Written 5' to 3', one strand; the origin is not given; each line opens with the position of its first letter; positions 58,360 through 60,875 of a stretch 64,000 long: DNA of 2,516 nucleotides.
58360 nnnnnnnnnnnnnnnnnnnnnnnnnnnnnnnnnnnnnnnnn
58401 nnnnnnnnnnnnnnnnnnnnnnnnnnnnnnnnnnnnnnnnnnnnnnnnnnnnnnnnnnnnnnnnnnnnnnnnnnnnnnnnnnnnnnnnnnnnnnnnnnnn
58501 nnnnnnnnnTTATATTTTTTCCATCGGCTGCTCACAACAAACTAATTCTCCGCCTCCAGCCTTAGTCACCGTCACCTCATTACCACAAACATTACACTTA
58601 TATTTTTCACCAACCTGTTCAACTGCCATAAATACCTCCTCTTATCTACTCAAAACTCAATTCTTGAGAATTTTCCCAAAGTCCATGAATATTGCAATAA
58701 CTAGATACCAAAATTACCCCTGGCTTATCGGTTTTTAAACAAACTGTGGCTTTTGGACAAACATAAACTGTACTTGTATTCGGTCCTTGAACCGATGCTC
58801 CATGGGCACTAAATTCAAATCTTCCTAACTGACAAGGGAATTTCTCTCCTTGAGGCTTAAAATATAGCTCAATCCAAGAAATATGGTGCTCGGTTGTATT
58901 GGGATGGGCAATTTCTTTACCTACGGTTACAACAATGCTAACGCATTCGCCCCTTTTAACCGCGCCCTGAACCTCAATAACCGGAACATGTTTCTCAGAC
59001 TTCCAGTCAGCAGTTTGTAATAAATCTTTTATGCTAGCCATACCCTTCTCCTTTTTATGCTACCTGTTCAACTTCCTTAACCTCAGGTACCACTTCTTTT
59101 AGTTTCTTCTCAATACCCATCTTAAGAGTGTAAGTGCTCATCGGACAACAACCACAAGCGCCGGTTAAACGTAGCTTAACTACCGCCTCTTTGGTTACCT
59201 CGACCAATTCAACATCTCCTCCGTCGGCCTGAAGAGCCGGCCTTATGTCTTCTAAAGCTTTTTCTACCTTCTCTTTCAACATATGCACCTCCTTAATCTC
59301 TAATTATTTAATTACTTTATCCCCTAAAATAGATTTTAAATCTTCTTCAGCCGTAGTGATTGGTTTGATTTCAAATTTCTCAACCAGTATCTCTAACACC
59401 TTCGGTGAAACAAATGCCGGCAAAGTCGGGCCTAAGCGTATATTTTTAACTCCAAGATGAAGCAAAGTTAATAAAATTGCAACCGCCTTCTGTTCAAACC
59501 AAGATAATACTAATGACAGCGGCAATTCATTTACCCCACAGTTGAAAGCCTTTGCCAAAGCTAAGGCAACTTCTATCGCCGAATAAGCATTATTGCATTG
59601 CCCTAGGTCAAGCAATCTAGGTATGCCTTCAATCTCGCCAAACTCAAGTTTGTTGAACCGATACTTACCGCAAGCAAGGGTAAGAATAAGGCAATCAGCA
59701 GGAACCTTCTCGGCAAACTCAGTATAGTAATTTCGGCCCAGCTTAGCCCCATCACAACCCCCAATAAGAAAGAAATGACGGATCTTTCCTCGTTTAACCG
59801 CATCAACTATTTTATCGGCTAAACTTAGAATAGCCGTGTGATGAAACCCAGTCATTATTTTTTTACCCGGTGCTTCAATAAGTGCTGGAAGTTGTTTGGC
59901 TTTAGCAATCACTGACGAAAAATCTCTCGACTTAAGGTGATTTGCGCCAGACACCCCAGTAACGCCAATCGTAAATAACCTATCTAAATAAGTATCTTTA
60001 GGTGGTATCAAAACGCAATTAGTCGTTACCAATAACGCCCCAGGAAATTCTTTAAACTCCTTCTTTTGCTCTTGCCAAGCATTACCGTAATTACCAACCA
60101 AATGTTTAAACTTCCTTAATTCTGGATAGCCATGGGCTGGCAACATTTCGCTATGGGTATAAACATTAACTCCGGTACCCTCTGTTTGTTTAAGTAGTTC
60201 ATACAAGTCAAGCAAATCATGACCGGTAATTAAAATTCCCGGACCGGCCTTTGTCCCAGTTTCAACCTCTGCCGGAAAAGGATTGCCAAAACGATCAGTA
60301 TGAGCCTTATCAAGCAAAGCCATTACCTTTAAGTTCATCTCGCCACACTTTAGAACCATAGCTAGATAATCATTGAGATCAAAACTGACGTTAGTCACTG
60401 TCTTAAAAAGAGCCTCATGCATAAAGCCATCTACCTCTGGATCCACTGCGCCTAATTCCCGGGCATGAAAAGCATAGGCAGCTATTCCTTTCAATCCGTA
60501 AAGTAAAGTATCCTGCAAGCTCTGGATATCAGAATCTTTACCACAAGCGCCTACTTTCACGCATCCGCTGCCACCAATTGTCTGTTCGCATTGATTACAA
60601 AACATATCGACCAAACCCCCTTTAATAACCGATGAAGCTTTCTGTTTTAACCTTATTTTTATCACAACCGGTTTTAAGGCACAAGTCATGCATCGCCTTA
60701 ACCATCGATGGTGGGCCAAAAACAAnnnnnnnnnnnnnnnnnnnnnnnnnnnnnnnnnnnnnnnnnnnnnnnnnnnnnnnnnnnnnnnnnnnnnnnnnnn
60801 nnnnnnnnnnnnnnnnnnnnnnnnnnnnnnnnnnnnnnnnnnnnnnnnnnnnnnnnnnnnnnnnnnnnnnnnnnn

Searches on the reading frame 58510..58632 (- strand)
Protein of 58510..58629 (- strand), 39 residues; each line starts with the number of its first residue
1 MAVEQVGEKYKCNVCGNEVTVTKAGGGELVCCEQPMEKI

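Call 13: search_protein_families(library=pfam, proteins=[window:58510-58629:-], max_evalue=10)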
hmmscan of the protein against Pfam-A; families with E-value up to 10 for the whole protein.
window:58510-58629:- (39 aa): 3 families
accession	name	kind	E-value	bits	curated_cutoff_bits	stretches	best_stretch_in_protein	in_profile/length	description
PF06397.17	Desulfoferrod_N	-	1.5e-17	63.3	23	1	6-39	3-36/36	Desulfoferrodoxin, N-terminal domain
PF21344.3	Zn_ribbon_LysW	-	0.0022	18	27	1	11-33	2-25/46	Alpha-aminoadipate carrier protein LysW-like, globular domain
PF24458.1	DUF7573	-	0.061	13.7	30.2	1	8-32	10-34/39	Domain of unknown function (DUF7573)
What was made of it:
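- On Desulforedoxin / Desulfoferrod_N (PF06397): The in-operon canonical Dx scores 63.3 bits (call 13).
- Closest known: Basic-tailed, Cys-rich Dx-like mini-proteins of other Omnitrophota. Different: Closer to PF06397 (E 8e-4, call 13).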

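Call 32: search_solved_structures(query=window:58510-58629:-, max_evalue=0.001, show_alignments=2)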
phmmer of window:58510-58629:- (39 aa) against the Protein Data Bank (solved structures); distinct sequences matched with E-value up to 0.001: 5.
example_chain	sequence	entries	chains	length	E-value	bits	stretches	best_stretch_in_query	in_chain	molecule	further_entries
1cfw_A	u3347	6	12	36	9.1e-07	31.7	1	6-38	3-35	PROTEIN (DESULFOREDOXIN) | DESULFOREDOXIN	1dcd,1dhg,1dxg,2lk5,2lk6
1dfx_A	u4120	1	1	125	9.2e-07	31.7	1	8-37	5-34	DESULFOFERRODOXIN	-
2ji2_A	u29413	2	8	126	1.5e-06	31.1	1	9-37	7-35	Desulfoferrodoxin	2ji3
1vzg_A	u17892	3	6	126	1.5e-06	31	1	9-37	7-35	DESULFOFERRODOXIN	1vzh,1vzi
2ji1_A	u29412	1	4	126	1.5e-06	31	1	9-37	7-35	Desulfoferrodoxin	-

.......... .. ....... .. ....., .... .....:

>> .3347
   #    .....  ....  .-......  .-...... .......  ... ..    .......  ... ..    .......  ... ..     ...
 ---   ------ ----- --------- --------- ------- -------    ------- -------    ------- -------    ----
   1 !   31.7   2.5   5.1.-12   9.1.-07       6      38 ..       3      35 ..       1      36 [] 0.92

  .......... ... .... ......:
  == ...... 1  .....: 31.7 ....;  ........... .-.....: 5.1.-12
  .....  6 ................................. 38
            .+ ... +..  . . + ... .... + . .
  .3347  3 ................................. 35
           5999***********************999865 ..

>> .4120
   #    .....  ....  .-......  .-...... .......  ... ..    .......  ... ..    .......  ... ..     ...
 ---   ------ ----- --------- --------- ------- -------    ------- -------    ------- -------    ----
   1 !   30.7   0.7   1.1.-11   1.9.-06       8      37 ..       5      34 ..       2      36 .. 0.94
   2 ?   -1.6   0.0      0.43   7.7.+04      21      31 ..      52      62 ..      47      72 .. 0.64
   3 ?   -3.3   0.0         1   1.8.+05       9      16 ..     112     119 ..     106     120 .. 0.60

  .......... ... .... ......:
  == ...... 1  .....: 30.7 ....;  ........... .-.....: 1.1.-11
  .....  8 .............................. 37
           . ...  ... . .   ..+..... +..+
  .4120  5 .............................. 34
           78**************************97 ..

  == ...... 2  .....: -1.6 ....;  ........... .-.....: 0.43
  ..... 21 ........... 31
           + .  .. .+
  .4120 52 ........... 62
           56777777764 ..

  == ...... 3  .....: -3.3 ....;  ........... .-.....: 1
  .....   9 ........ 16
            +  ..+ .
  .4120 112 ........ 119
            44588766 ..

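Call 38: find_homologous_proteins(query=window:58513-58632:-, max_evalue=0.00001)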
Query window:58513-58632:- (40 aa): 200 proteins with E <= 0.00001 among 200 candidates; the best 120 are listed.
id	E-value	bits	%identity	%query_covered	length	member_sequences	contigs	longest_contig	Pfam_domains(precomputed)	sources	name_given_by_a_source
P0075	1.9e-16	75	88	100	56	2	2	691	PF06397.18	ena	-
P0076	2.0e-16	75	90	98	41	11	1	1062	PF06397.18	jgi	-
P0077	2.4e-16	75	92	95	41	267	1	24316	PF06397.18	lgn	-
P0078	2.8e-16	75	90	100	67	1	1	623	PF06397.18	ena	-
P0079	3.4e-16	74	90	100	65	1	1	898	PF06397.18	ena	-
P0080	3.7e-16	74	90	100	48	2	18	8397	PF06397.18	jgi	-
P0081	4.6e-16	74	88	100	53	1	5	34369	PF06397.18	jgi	-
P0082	6.7e-16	74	82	98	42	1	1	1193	PF06397.18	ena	-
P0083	8.2e-16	73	88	100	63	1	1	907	PF06397.18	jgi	-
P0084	1.2e-15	73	90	98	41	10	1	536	PF06397.18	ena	-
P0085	1.4e-15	73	90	98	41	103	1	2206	PF06397.18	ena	-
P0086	1.4e-15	73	87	98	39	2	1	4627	PF06397.18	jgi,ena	-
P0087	1.5e-15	72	92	98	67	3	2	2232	PF06397.18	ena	-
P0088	1.7e-15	72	90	98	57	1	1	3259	PF06397.18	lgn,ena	-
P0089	2.6e-15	72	88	100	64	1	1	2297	PF06397.18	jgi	-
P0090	2.6e-15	72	90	98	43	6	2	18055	PF06397.18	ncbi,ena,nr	ncbi:MAG: desulfoferrodoxin FeS4 iron-binding domain-containing protein [Candidatus Omnitrophica bac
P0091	2.7e-15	72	85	98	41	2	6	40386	PF06397.18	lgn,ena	-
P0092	3.1e-15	72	88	100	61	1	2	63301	PF06397.18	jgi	-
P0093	3.3e-15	71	90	98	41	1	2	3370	PF06397.18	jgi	-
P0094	3.4e-15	71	90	98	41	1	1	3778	PF06397.18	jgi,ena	-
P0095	3.5e-15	71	87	98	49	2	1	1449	PF06397.18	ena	-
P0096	3.5e-15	71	87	98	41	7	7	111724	PF06397.18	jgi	jgi:desulfoferrodoxin-like iron-binding protein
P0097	3.9e-15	71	90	98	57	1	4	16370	PF06397.18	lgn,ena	-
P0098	4.2e-15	71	87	98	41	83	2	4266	PF06397.18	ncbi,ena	-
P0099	4.4e-15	71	85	98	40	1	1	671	PF06397.18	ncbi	-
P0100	4.7e-15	71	85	100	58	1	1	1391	PF06397.18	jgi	jgi:desulfoferrodoxin-like iron-binding protein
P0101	5.1e-15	71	87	98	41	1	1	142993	PF06397.18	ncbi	ncbi:MAG: desulfoferrodoxin FeS4 iron-binding domain-containing protein [Candidatus Omnitrophota bac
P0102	5.7e-15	71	87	98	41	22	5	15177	PF06397.18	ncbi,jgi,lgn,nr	ncbi:MAG: desulfoferrodoxin FeS4 iron-binding domain-containing protein [Candidatus Omnitrophota bac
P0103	5.9e-15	71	92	95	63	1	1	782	PF06397.18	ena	-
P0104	6.2e-15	71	85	98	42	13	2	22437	PF06397.18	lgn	-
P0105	6.5e-15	71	89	95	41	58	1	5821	PF06397.18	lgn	-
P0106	7.5e-15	70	87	98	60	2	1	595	PF06397.18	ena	-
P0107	7.8e-15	70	82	98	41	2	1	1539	PF06397.18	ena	-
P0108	7.8e-15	70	82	98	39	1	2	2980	PF06397.18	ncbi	ncbi:MAG: desulfoferrodoxin FeS4 iron-binding domain-containing protein [Thermodesulfovibrionia bact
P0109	8.1e-15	70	85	98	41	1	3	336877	PF06397.18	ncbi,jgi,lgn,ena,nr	ncbi:MAG: desulfoferrodoxin FeS4 iron-binding domain-containing protein [Candidatus Omnitrophica bac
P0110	8.1e-15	70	87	98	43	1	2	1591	PF06397.18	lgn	-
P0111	8.1e-15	70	87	98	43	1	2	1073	PF06397.18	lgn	-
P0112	8.6e-15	70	85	100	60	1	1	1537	PF06397.18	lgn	-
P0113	9.6e-15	70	85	98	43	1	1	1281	PF06397.18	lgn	-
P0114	9.9e-15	70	82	98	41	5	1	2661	PF06397.18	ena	-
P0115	1.0e-14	70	87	95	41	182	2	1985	PF06397.18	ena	-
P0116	1.1e-14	70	82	95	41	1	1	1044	PF06397.18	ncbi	-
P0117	1.1e-14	70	85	98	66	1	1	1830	PF06397.18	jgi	jgi:desulfoferrodoxin-like iron-binding protein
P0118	1.2e-14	70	87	98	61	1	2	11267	PF06397.18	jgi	-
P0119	1.3e-14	70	83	100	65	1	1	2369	PF06397.18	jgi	jgi:desulfoferrodoxin-like iron-binding protein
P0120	1.3e-14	70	85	98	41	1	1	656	PF06397.18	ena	-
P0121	1.4e-14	70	85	98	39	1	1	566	PF06397.18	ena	-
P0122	1.4e-14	69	82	98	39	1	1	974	PF06397.18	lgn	-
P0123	1.8e-14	69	82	98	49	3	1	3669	PF06397.18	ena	-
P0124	1.9e-14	69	80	100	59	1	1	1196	PF06397.18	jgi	jgi:desulfoferrodoxin-like iron-binding protein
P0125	2.3e-14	69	82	98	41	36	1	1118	PF06397.18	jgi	jgi:desulfoferrodoxin-like iron-binding protein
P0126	2.6e-14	69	82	98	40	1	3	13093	PF06397.18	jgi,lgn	jgi:desulfoferrodoxin-like iron-binding protein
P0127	2.8e-14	69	85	98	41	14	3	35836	PF06397.18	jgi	jgi:desulfoferrodoxin-like iron-binding protein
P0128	2.9e-14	69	82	98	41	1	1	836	PF06397.18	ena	-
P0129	3.0e-14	68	82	98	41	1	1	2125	PF06397.18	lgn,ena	-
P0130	3.0e-14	68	85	98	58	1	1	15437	PF06397.18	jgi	jgi:desulfoferrodoxin-like iron-binding protein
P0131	3.4e-14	68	82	98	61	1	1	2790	PF06397.18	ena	-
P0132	3.5e-14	68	82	98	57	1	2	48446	PF06397.18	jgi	jgi:desulfoferrodoxin-like iron-binding protein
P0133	3.6e-14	68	82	98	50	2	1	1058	PF06397.18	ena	-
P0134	3.9e-14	68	79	98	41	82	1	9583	PF06397.18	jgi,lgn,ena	-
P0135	4.1e-14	68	82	98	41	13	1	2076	PF06397.18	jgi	jgi:desulfoferrodoxin-like iron-binding protein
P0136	4.1e-14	68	80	100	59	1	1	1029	PF06397.18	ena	-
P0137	4.5e-14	68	87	95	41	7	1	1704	PF06397.18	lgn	-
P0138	4.5e-14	68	82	98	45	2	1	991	PF06397.18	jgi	jgi:desulfoferrodoxin-like iron-binding protein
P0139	4.8e-14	68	82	98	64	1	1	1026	PF06397.18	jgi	jgi:desulfoferrodoxin-like iron-binding protein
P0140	4.9e-14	68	82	98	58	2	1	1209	PF06397.18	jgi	-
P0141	5.5e-14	68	87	95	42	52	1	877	PF06397.18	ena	-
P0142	6.1e-14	68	82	98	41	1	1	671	PF06397.18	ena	-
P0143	6.2e-14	67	79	98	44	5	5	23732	PF06397.18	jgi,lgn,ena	-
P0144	6.3e-14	67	82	98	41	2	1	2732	PF06397.18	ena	-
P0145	6.4e-14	67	82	98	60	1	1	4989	PF06397.18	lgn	-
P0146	6.7e-14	67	82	98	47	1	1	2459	PF06397.18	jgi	jgi:desulfoferrodoxin-like iron-binding protein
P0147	6.9e-14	67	82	98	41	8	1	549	PF06397.18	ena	-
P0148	7.5e-14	67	82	98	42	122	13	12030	PF06397.18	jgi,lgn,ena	jgi:desulfoferrodoxin-like iron-binding protein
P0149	7.6e-14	67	79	98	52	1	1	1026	PF06397.18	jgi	jgi:desulfoferrodoxin-like iron-binding protein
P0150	7.8e-14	67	82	98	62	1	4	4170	PF06397.18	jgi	jgi:desulfoferrodoxin-like iron-binding protein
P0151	7.9e-14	67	79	98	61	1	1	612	PF06397.18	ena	-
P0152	8.0e-14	67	85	98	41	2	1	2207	PF06397.18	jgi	-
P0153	8.2e-14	67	79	98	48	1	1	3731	PF06397.18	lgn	-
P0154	1.0e-13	67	82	98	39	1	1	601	PF06397.18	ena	-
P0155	1.1e-13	67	77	98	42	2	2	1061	PF06397.18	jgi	-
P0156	1.1e-13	67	85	98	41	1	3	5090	PF06397.18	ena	-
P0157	1.1e-13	67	79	98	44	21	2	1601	PF06397.18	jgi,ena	-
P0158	1.2e-13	67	85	98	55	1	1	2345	PF06397.18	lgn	-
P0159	1.2e-13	67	79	98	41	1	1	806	PF06397.18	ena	-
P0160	1.2e-13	67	86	93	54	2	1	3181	PF06397.18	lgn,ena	-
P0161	1.3e-13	67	79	98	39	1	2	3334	PF06397.18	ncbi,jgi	-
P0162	1.4e-13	66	82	98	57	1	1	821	PF06397.18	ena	-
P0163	1.4e-13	66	84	95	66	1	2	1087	PF06397.18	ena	-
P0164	1.4e-13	66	85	98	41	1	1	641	PF06397.18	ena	-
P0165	1.4e-13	66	77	98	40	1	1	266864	PF06397.18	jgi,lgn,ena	-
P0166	1.4e-13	66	82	95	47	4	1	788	PF06397.18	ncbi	-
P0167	1.5e-13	66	82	98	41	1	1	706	PF06397.18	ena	-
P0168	1.6e-13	66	79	98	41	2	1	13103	PF06397.18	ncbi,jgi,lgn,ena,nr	ncbi:MAG: desulfoferrodoxin FeS4 iron-binding domain-containing protein [Candidatus Omnitrophica bac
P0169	1.7e-13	66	82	98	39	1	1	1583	PF06397.18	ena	-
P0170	1.7e-13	66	82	98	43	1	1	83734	PF06397.18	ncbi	ncbi:desulfoferrodoxin FeS4 iron-binding domain-containing protein [bacterium]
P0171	1.7e-13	66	79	98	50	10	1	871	PF06397.18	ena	-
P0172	1.7e-13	66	82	98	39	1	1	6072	PF06397.18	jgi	jgi:desulfoferrodoxin-like iron-binding protein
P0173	1.7e-13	66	80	100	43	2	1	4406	PF06397.18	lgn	-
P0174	1.8e-13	66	73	100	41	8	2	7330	PF06397.18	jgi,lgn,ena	-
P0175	1.8e-13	66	82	98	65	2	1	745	PF06397.18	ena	-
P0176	1.9e-13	66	79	98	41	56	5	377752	PF06397.18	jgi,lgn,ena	-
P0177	1.9e-13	66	82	98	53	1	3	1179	PF06397.18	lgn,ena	-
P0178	2.0e-13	66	79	98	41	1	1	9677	PF06397.18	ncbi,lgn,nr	ncbi:MAG: desulfoferrodoxin FeS4 iron-binding domain-containing protein [Candidatus Omnitrophica bac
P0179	2.0e-13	66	85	98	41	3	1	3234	PF06397.18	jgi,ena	-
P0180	2.6e-13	66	79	98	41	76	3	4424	PF06397.18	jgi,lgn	jgi:desulfoferrodoxin-like iron-binding protein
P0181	2.8e-13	65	82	98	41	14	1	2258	PF06397.18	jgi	jgi:desulfoferrodoxin-like iron-binding protein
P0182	2.8e-13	65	86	93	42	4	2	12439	PF06397.18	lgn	-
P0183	2.9e-13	65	79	98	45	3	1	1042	PF06397.18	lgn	-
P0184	2.9e-13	65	77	98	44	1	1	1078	PF06397.18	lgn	-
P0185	3.2e-13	65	74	98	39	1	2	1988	PF06397.18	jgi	jgi:desulfoferrodoxin-like iron-binding protein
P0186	3.3e-13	65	79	98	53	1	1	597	PF06397.18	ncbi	-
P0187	3.4e-13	65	77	98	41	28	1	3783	PF06397.18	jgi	jgi:desulfoferrodoxin-like iron-binding protein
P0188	3.5e-13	65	79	98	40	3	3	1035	PF06397.18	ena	-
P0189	3.7e-13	65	89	88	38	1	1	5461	PF06397.18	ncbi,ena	-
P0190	4.0e-13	65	82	95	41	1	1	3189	PF06397.18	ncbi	-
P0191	4.3e-13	65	82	98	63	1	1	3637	PF06397.18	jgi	-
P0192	4.3e-13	65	82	98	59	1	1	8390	PF06397.18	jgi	jgi:desulfoferrodoxin-like iron-binding protein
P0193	4.5e-13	65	82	98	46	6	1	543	PF06397.18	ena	-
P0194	4.8e-13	65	77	98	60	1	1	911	PF06397.18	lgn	-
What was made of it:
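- Tried and rejected: It was rerun with one extra upstream codon (call 38).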

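Call 79: predict_structure(alignment_id=A6)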
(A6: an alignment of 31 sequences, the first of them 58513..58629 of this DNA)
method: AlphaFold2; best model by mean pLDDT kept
length: 39 residues; sequences in the alignment: 31
mean_pLDDT: 87.6   pTM: 0.57
mean pLDDT of the five models: 87.6, 85.7, 85.7, 85.2, 81.8
residues with pLDDT >= 90: 24; 70-90: 13; 50-70: 2; < 50: 0
segments of 3 or more residues with pLDDT < 50: none
pLDDT, mean of each block of 10 residues (from residue 1): 81 94 84 92
secondary structure, 60 per line:
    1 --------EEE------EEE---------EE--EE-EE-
elements in order: E9-11 E18-20

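Call 82: fold_search(model_id=the predicted structure, library=pdb)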
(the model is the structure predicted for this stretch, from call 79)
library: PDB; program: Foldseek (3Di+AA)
matches with E <= 10: 232; with E <= 0.001: 0
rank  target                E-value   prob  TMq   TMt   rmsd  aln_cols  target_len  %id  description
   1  1dxg_A                2.6e-03  1.00  0.85  0.91   0.9        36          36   47  CRYSTAL STRUCTURE OF DESULFOREDOXIN FROM DESULFOVIBRIO GIGAS AT 1.8 A RESOLUTION (released 1997-11-12)
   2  1dfx                  1.3e-02  1.00  0.80  0.27   1.1        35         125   51  DESULFOFERRODOXIN FROM DESULFOVIBRIO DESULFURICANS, ATCC 27774 (released 1998-10-14)
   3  2ji1_A                1.5e-02  1.00  0.81  0.27   1.0        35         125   51  X-ray structure of wild-type superoxide reductase from Desulfoarculus baarsii (released 2007-05-01)
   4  1vzg_A                1.6e-02  1.00  0.80  0.27   1.1        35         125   51  Structure of superoxide reductase bound to ferrocyanide and active site expansion upon X-ray induced photoreduction (released 2004-08-27)
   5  2ji2_B                1.7e-02  1.00  0.82  0.27   0.9        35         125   51  X-ray structure of E114A mutant of superoxide reductase from Desulfoarculus baarsii in the native, reduced form (released 2007-05-01)
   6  2ji2_A                1.7e-02  1.00  0.83  0.27   1.1        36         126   50  X-ray structure of E114A mutant of superoxide reductase from Desulfoarculus baarsii in the native, reduced form (released 2007-05-01)
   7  9gjp_4                1.1e+00  0.16  0.43  0.05   7.9        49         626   18  OCCM maturation intermediate stalled with an Arginine Finger mutation in Mcm5: Conformer 2 (released 2025-03-05)
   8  9kbo_B                1.2e+00  0.44  0.54  0.11   4.2        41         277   20  Crystal structure of human Shiftless (SFL) containing phosphorylation sites Ser249, Thr250, Thr253 and Ser256 (released 2025-11-19)
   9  9kbo_A                1.2e+00  0.41  0.53  0.11   4.2        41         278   20  Crystal structure of human Shiftless (SFL) containing phosphorylation sites Ser249, Thr250, Thr253 and Ser256 (released 2025-11-19)
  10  9e2y_4                1.4e+00  0.21  0.51  0.05   6.8        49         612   22  Cryo-EM structure of yeast CMG helicase stalled at G4-containing DNA template, state 3 (released 2025-03-26)
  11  9gjw_4                1.4e+00  0.21  0.50  0.05   6.6        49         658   24  OCCM maturation intermediate stalled with an Arginine Finger mutation in Mcm2 (released 2025-03-05)
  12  8kg6_4                1.5e+00  0.25  0.52  0.04   7.2        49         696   22  Yeast replisome in state I (released 2023-12-06)
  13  3axs                  1.6e+00  0.28  0.54  0.08   6.0        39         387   23  Complex structure of tRNA methyltransferase Trm1 from Aquifex aeolicus with sinefungin (released 2011-08-03)
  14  7qhs_4                1.8e+00  0.30  0.54  0.05   3.7        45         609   24  S. cerevisiae CMGE nucleating origin DNA melting (released 2022-06-15)
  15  6xty_2                1.8e+00  0.23  0.47  0.05   4.5        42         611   21  CryoEM structure of human CMG bound to AND-1 (CMGA) (released 2020-05-27)
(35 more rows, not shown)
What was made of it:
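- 58510..58629 (-): Canonical desulforedoxin, 39 aa, C-x2-C-x15-CC, acidic. The in-operon comparator. call 13 (PF06397, E 1.5e-17); calls 32, 79, 82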

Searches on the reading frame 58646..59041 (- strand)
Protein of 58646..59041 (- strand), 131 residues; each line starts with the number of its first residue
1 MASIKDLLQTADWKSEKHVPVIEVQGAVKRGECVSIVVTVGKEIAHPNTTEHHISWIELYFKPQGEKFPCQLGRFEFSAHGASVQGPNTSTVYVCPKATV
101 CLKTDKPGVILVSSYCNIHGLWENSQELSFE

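Call 13: search_protein_families(library=pfam, proteins=[window:58646-59041:-], max_evalue=10)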
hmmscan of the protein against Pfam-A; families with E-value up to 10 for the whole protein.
window:58646-59041:- (131 aa): 4 families
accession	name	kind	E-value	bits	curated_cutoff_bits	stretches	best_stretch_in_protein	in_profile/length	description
PF01880.24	Desulfoferrodox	-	2.7e-32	111.7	22.2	1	11-124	2-97/98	Desulfoferrodoxin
PF07192.16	SNURF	-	0.09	13.3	25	1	15-33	13-29/69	SNURF/RPN4 protein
PF20590.3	DUF6791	-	0.19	12.3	25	1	17-58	23-62/149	Domain of unknown function (DUF6791)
PF01472.26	PUA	-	0.31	11.5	24.8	1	21-45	24-48/74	PUA domain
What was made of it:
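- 58646..59041 (-): 1Fe superoxide reductase (Desulfoferrodox domain). call 13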

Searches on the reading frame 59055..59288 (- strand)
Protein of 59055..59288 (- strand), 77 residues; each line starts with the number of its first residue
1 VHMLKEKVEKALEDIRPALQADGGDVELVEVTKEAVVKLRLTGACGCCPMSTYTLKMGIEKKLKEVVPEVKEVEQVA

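Call 84: search_protein_families(library=pfam, proteins=[window:59055-59288:-], max_evalue=0.0001)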
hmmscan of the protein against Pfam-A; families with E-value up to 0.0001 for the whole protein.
window:59055-59288:- (77 aa): 1 family
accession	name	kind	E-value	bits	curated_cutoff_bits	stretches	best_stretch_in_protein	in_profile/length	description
PF01106.22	NifU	-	7.1e-30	103.4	27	1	8-74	1-67/67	NifU-like domain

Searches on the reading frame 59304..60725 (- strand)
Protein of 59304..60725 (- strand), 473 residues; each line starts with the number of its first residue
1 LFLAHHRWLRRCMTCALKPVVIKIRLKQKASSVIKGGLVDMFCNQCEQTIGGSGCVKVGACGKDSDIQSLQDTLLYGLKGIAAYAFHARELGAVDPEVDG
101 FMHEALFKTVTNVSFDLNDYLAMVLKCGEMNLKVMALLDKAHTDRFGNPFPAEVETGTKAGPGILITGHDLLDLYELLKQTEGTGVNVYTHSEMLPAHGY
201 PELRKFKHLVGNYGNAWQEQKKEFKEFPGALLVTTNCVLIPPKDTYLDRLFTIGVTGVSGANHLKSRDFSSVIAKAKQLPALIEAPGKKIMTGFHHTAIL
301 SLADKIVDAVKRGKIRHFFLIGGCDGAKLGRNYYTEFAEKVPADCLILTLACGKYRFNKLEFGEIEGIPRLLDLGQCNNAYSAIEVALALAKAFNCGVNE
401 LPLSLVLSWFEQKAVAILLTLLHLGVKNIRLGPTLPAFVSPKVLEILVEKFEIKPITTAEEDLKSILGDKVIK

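Call 84: search_protein_families(library=pfam, proteins=[window:59304-60725:-], max_evalue=0.0001)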
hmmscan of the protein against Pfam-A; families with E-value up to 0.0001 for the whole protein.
window:59304-60725:- (473 aa): 1 family
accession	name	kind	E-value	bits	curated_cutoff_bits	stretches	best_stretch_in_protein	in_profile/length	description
PF03063.25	Prismane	-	3.9e-143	478.3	27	2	119-464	160-513/513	Prismane/CO dehydrogenase family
